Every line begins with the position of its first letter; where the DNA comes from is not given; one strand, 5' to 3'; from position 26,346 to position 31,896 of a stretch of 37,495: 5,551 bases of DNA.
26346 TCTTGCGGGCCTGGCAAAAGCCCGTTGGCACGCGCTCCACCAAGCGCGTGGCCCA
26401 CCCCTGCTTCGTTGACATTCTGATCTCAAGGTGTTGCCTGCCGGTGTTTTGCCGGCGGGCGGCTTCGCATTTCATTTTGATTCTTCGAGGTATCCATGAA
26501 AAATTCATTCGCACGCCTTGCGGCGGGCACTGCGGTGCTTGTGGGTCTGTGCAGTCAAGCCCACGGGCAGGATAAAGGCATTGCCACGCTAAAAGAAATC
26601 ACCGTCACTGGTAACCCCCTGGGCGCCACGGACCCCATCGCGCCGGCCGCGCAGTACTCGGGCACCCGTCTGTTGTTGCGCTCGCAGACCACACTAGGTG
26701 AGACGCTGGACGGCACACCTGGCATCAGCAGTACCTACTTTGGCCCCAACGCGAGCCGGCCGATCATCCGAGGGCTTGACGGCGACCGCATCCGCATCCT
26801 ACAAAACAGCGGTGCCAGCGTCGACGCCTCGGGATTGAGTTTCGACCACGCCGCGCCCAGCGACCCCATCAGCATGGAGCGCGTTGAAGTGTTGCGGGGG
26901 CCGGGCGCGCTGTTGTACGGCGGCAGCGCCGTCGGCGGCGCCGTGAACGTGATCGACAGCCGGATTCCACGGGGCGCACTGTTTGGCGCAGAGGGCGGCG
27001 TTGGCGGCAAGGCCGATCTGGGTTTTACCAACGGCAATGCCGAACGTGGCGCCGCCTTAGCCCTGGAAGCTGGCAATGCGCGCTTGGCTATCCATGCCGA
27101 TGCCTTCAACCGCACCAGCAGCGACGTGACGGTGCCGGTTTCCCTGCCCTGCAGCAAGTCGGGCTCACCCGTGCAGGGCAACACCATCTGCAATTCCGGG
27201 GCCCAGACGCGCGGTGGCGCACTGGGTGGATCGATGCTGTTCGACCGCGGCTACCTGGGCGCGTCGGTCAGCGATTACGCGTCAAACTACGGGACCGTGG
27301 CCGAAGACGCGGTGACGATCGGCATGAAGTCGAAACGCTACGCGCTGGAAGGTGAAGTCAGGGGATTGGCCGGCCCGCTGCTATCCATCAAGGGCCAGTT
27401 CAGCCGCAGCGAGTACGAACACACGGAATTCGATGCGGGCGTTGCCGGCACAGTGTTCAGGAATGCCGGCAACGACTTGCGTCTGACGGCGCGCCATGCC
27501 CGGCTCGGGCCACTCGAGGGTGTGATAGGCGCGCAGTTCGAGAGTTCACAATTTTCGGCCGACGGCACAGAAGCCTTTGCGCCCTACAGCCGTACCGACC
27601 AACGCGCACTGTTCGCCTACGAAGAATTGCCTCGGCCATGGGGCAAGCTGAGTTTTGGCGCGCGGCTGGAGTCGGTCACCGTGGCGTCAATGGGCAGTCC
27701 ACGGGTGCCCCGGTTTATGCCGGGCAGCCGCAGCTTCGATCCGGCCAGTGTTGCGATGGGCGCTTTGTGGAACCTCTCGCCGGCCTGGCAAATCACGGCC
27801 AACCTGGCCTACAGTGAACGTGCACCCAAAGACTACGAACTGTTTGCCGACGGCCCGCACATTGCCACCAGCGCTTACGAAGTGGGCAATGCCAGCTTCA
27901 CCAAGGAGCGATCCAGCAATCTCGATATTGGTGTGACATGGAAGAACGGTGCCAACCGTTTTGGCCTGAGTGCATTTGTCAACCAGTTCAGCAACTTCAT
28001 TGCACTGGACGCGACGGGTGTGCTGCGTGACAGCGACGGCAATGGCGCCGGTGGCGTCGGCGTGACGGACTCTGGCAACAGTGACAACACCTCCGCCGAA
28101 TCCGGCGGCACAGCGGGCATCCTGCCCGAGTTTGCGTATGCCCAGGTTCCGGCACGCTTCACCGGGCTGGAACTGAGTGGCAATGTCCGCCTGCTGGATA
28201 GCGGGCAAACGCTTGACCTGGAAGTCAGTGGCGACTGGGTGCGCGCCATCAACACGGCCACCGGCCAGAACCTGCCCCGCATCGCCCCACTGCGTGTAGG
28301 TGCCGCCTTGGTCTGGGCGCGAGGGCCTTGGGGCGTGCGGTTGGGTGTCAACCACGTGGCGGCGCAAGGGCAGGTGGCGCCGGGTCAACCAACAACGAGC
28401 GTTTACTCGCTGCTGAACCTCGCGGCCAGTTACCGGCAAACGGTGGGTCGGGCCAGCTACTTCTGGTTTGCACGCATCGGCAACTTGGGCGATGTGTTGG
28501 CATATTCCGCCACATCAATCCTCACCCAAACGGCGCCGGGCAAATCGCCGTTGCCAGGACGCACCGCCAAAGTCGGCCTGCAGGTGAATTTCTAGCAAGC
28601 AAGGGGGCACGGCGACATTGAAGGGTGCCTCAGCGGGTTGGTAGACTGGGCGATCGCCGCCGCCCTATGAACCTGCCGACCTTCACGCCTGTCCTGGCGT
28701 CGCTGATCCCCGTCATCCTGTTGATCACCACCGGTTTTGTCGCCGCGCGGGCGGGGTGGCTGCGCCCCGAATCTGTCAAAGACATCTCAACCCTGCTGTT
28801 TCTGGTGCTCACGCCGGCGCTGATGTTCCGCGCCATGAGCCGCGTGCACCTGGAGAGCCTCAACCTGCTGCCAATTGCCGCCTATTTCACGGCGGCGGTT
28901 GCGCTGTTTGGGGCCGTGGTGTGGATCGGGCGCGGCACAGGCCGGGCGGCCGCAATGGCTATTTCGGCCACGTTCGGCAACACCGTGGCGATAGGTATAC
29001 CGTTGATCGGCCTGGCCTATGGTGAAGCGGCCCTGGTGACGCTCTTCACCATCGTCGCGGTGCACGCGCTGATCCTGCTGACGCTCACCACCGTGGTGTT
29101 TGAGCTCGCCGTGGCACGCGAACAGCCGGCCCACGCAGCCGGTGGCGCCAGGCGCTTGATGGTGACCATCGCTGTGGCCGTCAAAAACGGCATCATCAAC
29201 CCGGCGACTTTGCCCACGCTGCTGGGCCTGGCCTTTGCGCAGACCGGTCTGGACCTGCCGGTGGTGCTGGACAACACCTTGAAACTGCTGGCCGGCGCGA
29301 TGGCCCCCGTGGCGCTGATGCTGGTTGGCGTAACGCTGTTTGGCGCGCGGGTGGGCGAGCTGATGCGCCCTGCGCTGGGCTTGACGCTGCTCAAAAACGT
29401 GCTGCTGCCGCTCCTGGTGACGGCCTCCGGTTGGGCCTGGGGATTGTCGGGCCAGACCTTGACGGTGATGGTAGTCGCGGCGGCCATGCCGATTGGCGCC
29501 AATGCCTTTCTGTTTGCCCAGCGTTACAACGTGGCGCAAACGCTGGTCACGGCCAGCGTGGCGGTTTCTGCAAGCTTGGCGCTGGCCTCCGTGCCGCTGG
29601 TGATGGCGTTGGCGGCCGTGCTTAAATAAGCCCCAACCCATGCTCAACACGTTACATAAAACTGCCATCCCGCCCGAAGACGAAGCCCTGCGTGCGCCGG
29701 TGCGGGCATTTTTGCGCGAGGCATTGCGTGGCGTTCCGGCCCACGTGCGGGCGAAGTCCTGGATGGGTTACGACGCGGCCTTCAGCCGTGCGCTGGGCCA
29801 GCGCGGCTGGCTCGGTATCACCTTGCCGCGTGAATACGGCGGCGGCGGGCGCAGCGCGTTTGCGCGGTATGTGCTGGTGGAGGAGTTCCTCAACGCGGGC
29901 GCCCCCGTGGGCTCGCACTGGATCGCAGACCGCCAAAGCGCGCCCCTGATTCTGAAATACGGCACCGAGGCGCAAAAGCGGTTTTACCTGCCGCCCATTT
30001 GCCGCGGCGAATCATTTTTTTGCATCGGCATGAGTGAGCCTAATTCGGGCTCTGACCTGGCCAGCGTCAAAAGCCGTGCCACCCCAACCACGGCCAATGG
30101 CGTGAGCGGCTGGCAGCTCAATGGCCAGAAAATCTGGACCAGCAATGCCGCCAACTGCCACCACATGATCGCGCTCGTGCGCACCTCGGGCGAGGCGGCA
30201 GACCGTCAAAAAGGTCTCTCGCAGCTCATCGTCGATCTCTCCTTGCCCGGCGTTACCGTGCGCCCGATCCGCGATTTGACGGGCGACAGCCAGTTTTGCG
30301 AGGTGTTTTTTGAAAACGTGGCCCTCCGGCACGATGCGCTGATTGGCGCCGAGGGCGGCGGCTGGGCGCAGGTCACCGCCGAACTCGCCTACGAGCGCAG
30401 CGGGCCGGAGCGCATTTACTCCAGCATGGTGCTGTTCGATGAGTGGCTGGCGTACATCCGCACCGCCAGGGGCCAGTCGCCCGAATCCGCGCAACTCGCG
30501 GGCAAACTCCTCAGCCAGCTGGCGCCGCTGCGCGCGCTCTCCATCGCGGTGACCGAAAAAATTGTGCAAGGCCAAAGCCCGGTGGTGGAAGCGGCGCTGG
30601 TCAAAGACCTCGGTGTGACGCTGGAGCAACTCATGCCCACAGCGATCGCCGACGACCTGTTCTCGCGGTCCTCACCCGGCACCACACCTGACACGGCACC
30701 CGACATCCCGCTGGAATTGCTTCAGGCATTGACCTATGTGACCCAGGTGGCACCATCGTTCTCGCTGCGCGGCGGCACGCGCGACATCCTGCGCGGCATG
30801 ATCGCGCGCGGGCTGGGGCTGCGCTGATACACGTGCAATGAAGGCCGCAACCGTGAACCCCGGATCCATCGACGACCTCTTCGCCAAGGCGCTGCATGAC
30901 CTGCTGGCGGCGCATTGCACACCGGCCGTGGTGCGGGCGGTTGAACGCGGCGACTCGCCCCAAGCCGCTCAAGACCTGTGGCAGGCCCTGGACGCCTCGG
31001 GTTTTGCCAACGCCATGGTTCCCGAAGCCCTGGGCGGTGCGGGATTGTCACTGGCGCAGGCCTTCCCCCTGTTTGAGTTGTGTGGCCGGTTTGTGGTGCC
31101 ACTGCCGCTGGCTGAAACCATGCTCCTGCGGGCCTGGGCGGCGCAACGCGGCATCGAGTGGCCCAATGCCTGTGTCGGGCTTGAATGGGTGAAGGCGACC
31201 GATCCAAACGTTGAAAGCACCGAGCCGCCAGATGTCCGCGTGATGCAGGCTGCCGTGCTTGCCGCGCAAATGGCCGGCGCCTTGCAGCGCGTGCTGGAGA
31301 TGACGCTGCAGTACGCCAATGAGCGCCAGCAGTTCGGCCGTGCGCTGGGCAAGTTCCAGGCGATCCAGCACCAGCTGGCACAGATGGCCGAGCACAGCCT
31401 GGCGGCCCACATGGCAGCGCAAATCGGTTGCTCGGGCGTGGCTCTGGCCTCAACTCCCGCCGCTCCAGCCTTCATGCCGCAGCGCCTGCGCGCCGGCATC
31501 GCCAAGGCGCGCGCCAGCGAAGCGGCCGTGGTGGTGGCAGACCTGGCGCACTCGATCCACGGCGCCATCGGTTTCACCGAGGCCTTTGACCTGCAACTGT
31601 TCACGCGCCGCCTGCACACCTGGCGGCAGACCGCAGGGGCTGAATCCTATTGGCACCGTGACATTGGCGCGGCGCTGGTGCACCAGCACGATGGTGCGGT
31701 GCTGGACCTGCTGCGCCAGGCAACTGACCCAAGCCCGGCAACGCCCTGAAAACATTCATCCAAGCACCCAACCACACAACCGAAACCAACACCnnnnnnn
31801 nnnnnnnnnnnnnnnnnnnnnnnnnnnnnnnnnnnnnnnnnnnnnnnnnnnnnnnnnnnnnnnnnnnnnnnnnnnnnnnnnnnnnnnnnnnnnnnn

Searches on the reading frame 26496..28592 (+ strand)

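Call 54: search_protein_families(library=pfam, proteins=[window:26496-28592:+], max_evalue=0.0001)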
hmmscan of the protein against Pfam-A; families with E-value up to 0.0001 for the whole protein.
window:26496-28592:+ (699 aa): 2 families
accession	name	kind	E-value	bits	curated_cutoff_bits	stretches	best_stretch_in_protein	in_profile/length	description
PF00593.30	TonB_dep_Rec_b-barrel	-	5.6e-30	106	27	1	297-647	79-422/436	TonB dependent receptor-like, beta-barrel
PF07715.20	Plug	-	7.7e-15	55.8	23.9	1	57-149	15-107/107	TonB-dependent Receptor Plug Domain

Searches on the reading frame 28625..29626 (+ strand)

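Call 54: search_protein_families(library=pfam, proteins=[window:28625-29626:+], max_evalue=0.0001)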
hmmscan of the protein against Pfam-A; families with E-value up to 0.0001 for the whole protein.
window:28625-29626:+ (334 aa): 1 family
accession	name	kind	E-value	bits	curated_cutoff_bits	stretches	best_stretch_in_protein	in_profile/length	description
PF03547.23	Mem_trans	-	3.1e-32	112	25.7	1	23-326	2-342/343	Membrane transport protein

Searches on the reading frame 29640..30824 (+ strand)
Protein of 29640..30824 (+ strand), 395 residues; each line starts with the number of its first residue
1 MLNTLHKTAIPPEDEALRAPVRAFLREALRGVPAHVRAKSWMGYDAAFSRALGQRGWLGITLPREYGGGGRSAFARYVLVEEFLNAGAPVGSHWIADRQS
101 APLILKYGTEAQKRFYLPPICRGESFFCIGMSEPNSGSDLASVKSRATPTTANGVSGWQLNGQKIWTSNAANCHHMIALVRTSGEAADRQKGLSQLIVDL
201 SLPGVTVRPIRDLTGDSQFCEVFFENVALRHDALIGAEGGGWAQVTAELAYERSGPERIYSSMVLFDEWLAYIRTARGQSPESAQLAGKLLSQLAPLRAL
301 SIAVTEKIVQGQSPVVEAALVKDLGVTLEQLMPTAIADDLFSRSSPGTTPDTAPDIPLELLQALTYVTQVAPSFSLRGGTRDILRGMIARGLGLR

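Call 63: search_protein_families(library=pfam, proteins=[window:29640-30824:+], max_evalue=0.001)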
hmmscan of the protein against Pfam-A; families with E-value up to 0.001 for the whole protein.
window:29640-30824:+ (395 aa): 2 families
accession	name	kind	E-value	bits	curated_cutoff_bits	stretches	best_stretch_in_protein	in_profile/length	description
PF02771.21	Acyl-CoA_dh_N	-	1.3e-23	83.9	22.9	1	12-124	2-113/113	Acyl-CoA dehydrogenase, N-terminal domain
PF02770.24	Acyl-CoA_dh_M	-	7.8e-21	74.5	33.3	1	128-227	1-97/97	Acyl-CoA dehydrogenase, middle domain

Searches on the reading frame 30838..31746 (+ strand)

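Call 63: search_protein_families(library=pfam, proteins=[window:30838-31746:+], max_evalue=0.001)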
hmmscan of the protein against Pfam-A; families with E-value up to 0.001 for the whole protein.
window:30838-31746:+ (303 aa): 3 families
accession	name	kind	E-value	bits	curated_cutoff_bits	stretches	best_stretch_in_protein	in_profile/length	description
PF00441.29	Acyl-CoA_dh_1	-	1.6e-18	67.7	22.4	1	139-277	16-146/150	Acyl-CoA dehydrogenase, C-terminal domain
PF08028.16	Acyl-CoA_dh_2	-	7.3e-08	33.2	22.7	1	140-264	2-128/134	Acyl-CoA dehydrogenase, C-terminal domain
PF02771.21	Acyl-CoA_dh_N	-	5.4e-07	30.4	22.9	1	14-88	6-77/113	Acyl-CoA dehydrogenase, N-terminal domain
